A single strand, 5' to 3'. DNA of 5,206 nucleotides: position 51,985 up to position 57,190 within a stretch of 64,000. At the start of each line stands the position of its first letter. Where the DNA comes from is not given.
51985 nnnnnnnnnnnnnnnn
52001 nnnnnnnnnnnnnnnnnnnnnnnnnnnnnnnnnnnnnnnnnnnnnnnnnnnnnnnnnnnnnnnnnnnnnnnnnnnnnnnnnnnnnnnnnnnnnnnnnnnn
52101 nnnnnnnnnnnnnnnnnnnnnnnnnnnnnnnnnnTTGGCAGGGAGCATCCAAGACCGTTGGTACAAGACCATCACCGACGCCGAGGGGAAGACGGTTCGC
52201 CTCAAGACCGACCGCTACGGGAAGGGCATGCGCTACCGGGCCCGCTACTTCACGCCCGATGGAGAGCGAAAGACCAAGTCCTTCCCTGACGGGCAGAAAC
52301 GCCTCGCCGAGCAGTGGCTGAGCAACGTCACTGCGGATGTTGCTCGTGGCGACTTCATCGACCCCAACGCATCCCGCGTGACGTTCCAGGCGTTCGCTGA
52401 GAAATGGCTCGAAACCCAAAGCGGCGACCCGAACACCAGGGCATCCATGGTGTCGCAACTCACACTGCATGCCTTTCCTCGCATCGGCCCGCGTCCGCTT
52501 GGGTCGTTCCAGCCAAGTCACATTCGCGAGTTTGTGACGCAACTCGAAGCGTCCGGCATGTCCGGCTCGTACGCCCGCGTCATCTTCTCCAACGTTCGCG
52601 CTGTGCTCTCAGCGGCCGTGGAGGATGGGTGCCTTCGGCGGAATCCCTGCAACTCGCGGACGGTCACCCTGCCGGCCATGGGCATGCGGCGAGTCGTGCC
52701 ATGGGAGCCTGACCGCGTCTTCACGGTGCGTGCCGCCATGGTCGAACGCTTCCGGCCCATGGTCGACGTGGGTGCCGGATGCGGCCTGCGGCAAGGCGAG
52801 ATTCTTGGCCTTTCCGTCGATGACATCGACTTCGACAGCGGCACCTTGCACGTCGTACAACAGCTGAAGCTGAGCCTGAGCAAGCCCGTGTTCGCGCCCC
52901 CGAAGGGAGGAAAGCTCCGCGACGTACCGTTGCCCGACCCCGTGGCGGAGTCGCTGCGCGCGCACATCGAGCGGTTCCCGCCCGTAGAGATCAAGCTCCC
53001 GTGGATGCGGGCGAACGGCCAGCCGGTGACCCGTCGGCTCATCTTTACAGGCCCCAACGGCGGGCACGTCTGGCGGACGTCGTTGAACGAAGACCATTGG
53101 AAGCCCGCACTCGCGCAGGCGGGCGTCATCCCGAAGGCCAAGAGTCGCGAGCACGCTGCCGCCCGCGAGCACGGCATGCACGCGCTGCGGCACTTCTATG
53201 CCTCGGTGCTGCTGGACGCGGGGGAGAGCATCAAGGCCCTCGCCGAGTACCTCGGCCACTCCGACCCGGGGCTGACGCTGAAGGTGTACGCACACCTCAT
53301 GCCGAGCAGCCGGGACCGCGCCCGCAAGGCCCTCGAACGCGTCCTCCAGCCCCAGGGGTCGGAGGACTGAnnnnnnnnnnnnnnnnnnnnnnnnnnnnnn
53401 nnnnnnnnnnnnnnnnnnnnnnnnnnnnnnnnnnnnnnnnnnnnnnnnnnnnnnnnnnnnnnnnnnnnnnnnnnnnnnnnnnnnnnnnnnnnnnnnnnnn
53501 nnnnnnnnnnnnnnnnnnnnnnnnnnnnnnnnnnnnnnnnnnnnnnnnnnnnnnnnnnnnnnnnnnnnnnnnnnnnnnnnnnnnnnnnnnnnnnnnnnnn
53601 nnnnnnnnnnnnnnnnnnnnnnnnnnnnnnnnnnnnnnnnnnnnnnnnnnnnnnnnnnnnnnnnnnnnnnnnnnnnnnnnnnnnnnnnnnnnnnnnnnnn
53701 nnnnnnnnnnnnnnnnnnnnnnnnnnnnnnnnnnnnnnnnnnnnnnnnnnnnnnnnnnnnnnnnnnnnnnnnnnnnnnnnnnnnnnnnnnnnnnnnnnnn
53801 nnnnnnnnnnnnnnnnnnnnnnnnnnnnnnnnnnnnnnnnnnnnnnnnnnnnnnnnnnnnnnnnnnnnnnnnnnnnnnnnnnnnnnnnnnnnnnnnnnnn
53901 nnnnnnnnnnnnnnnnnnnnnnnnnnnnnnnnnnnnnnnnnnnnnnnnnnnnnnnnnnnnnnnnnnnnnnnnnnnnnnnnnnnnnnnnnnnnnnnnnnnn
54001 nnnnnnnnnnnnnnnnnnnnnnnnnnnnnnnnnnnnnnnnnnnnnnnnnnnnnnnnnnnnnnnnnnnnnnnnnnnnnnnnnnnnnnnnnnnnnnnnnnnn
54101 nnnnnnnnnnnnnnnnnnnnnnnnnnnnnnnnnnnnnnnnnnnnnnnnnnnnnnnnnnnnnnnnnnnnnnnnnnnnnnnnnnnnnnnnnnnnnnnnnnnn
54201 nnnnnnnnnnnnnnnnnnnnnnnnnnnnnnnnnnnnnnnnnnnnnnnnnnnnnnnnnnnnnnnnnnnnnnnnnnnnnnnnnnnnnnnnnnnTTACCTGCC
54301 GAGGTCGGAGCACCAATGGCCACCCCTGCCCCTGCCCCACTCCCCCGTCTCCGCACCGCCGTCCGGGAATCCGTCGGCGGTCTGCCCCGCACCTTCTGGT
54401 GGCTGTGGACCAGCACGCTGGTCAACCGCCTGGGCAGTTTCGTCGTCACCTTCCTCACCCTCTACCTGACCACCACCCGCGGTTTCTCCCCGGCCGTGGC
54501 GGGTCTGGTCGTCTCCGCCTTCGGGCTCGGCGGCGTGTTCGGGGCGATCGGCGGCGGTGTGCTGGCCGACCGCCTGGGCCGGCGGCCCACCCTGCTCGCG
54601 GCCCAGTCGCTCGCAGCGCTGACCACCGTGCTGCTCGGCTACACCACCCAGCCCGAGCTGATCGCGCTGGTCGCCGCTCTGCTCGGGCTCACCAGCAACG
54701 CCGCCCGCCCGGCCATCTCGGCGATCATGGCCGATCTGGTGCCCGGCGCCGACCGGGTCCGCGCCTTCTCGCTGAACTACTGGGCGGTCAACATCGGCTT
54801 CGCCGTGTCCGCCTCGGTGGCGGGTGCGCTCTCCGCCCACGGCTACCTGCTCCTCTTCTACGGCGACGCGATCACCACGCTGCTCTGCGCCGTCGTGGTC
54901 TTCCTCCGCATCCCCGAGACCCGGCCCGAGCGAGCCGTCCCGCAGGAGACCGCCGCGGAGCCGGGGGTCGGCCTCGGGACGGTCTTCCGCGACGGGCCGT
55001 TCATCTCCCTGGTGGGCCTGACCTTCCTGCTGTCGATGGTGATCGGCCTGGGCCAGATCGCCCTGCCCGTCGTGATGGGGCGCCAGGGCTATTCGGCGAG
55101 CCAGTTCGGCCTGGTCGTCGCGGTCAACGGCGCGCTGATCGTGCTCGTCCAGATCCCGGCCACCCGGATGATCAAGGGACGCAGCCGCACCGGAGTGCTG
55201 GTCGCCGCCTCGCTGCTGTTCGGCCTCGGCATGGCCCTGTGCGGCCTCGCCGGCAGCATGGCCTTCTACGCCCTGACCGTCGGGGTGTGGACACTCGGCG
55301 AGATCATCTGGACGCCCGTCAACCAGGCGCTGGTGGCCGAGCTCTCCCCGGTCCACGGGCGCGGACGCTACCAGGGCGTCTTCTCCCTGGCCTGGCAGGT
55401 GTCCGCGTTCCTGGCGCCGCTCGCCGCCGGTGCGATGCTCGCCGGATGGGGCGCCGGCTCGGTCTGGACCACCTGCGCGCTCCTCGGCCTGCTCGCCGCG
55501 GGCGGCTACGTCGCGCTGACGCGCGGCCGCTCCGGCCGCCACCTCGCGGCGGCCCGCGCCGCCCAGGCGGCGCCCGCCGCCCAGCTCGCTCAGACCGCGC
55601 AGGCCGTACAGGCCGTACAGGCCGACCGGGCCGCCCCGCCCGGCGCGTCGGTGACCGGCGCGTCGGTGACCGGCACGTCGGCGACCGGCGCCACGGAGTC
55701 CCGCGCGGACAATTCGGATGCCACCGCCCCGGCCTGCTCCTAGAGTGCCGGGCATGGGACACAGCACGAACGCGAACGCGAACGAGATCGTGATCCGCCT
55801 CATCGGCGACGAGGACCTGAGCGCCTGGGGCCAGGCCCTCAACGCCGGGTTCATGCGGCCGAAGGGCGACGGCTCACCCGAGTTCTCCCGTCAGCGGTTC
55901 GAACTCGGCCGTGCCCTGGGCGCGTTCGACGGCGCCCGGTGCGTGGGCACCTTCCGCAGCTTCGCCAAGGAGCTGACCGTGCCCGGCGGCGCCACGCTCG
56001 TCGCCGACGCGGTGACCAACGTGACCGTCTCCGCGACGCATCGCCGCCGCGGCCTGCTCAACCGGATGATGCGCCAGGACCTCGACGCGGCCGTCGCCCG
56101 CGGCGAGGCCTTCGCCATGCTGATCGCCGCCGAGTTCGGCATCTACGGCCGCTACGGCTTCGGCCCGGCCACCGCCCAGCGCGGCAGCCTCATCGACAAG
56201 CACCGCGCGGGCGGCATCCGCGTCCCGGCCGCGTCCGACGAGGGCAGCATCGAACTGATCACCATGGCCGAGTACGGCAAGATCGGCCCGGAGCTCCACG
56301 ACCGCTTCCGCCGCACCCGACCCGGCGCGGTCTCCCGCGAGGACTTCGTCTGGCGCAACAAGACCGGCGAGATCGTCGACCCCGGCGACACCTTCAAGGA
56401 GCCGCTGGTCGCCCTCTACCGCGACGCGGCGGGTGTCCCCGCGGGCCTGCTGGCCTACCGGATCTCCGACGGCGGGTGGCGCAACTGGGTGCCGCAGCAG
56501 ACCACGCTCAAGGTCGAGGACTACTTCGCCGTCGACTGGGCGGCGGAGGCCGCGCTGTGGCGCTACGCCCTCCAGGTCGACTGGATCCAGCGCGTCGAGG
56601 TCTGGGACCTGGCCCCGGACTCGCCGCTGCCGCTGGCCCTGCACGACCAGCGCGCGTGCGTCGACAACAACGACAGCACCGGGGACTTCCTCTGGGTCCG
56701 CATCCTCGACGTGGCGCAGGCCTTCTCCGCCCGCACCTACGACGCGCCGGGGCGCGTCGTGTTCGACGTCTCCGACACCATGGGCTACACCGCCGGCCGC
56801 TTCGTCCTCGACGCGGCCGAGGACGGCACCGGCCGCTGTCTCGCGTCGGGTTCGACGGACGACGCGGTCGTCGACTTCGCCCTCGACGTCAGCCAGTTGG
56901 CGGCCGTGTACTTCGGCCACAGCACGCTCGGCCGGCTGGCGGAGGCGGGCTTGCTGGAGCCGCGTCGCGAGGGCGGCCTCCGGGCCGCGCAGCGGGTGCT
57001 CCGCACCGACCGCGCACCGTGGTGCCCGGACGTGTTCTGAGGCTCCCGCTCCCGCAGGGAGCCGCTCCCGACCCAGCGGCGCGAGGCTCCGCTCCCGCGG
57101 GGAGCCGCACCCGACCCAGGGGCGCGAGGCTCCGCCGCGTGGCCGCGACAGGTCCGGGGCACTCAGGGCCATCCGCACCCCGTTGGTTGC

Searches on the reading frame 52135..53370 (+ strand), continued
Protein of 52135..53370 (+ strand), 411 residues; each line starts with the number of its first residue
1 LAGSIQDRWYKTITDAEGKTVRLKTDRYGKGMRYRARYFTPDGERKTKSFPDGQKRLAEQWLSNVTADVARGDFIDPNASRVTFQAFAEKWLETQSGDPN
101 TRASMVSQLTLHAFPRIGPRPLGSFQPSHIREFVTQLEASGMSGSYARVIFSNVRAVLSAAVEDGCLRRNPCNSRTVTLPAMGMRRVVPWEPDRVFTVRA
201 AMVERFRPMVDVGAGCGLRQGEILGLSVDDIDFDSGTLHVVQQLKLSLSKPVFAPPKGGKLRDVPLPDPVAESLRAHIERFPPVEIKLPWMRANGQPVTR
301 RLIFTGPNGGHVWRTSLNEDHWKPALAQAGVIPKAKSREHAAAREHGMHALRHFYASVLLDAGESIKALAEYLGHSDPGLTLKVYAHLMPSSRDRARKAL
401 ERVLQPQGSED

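Call 86: find_encoding_contigs(protein=P0291, flank=5000, max_places=1)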
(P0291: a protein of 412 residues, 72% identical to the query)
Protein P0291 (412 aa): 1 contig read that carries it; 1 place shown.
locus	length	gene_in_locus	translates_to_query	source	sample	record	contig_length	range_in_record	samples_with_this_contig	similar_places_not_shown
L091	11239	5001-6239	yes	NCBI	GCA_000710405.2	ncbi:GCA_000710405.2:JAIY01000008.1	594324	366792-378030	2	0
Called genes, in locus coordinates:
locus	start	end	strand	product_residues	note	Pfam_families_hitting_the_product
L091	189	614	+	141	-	-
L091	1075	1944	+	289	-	PF10888:DUF2742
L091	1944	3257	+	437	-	PF13148:DUF3987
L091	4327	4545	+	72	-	PF12728:HTH_17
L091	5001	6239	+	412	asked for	PF26003:Integrase_N_phage (weak), PF14659:Phage_int_SAM_3 (weak), PF22022:Phage_int_M, PF00589:Phage_integrase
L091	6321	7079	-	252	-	PF00300:His_Phos_1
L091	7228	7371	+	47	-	-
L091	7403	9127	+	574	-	PF00239:Resolvase, PF07508:Recombinase (faint)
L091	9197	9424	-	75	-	-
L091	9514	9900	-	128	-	-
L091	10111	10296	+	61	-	-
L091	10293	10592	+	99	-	-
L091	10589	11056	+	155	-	-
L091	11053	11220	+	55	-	-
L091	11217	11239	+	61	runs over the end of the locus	-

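Call 87: find_encoding_contigs(protein=P0301, flank=5000, max_places=1)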
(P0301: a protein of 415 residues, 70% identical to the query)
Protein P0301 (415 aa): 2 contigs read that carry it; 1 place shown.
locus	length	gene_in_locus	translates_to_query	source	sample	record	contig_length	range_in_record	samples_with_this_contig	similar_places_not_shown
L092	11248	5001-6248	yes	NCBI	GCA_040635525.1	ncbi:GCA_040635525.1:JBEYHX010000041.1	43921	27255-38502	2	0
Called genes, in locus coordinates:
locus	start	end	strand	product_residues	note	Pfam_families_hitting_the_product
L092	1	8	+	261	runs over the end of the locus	PF00392:GntR, PF08220:HTH_DeoR (weak), PF07702:UTRA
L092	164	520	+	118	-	-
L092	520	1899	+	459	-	PF01580:FtsK_SpoIIIE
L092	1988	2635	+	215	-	PF10935:DUF2637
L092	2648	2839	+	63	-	PF05122:SpdB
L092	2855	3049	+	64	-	-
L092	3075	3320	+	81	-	-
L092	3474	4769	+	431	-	PF20199:RepSA, PF23343:REP_ORF2-G2P (weak)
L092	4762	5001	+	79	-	PF12728:HTH_17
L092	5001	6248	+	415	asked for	PF26003:Integrase_N_phage (weak), PF14659:Phage_int_SAM_3 (weak), PF22022:Phage_int_M, PF00589:Phage_integrase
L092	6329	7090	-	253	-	PF00300:His_Phos_1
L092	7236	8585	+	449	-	PF05977:MFS_3, PF00083:Sugar_tr, PF07690:MFS_1, PF12832:MFS_1_like (weak), PF07690:MFS_1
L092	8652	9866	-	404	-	PF08450:SGL (faint), PF10282:Lactonase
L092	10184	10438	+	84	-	-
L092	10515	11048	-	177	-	PF10722:YbjN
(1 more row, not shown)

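Call 88: find_encoding_contigs(protein=P0322, flank=5000, max_places=1)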
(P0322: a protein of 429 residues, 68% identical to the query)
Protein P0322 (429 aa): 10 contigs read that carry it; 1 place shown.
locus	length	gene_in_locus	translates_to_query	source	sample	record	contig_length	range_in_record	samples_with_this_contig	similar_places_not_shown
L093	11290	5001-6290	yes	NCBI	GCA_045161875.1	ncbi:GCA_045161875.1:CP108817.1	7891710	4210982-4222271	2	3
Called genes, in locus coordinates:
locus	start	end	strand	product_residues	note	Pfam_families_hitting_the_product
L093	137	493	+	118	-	-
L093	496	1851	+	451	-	PF01580:FtsK_SpoIIIE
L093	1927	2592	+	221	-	PF10935:DUF2637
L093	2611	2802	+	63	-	PF05122:SpdB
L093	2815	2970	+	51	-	-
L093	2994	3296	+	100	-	-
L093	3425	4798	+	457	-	PF20199:RepSA, PF23343:REP_ORF2-G2P (weak)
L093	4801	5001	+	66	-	PF12728:HTH_17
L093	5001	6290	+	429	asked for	PF26003:Integrase_N_phage (weak), PF14659:Phage_int_SAM_3 (weak), PF22022:Phage_int_M (weak), PF00589:Phage_integrase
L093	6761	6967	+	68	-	-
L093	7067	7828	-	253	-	PF00300:His_Phos_1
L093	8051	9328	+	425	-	PF00083:Sugar_tr, PF05977:MFS_3, PF07690:MFS_1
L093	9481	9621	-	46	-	-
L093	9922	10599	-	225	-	PF01895:PhoU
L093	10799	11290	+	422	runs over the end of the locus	PF00512:HisKA, PF02518:HATPase_c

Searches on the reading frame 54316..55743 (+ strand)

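Call 10: search_protein_families(library=pfam, proteins=[window:54316-55743:+], max_evalue=0.01)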
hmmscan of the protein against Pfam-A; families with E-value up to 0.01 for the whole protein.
window:54316-55743:+ (475 aa): 4 families
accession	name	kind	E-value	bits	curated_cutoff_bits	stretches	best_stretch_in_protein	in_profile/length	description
PF07690.21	MFS_1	-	5.9e-49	167.3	33.4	2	30-327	1-306/347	Major Facilitator Superfamily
PF05977.19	MFS_3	-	6.6e-12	45.1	27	1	26-391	11-378/524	Transmembrane secretion effector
PF00083.30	Sugar_tr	-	1.1e-09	38.1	22.3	1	60-197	46-191/452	Sugar (and other) transporter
PF12832.13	MFS_1_like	-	6.5e-07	29.2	25.2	1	44-377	19-364/373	MFS_1 like family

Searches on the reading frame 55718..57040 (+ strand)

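Call 10: search_protein_families(library=pfam, proteins=[window:55718-57040:+], max_evalue=0.01)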
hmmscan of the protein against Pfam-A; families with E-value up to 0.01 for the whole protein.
window:55718-57040:+ (440 aa): 3 families
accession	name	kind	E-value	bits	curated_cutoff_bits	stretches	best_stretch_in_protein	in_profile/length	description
PF13527.13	Acetyltransf_9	-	9.1e-29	100.5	25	1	26-150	2-126/127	Acetyltransferase (GNAT) domain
PF17668.7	Acetyltransf_17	-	2e-19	70.7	25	1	203-314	1-106/114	Acetyltransferase (GNAT) domain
PF13530.11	SCP2_2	-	8.4e-15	55.7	23.2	1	332-437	1-105/105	Sterol carrier protein domain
